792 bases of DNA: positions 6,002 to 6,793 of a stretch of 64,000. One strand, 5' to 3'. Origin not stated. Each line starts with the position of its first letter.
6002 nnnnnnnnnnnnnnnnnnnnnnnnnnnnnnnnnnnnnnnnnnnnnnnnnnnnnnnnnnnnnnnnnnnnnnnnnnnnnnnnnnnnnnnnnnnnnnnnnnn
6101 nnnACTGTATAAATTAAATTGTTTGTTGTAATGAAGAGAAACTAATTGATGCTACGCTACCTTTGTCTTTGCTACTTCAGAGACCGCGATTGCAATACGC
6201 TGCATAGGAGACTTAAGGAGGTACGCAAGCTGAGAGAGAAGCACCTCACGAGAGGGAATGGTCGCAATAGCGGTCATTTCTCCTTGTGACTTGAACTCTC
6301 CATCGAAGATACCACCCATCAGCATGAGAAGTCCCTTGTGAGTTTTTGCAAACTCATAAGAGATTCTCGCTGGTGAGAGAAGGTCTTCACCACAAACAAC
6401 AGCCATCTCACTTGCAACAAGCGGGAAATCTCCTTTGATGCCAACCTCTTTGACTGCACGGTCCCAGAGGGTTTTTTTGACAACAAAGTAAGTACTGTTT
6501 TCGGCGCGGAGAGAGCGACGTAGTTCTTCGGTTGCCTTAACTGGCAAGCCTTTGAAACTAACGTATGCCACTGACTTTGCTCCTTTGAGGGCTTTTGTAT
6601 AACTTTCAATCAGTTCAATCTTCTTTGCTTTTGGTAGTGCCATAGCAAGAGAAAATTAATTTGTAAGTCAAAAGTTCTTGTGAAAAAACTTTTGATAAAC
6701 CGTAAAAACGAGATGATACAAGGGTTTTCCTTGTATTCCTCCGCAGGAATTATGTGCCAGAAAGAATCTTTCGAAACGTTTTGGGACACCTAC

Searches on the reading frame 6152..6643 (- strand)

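Call 24: search_protein_families(library=pfam, proteins=[window:6152-6643:-], max_evalue=0.01)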
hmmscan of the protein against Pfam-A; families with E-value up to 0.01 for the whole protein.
window:6152-6643:- (163 aa): 1 family
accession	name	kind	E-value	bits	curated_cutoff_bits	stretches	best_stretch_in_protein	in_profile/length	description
PF00466.25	Ribosomal_L10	-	1.7e-16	60.6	22.8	1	5-100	3-100/100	Ribosomal protein L10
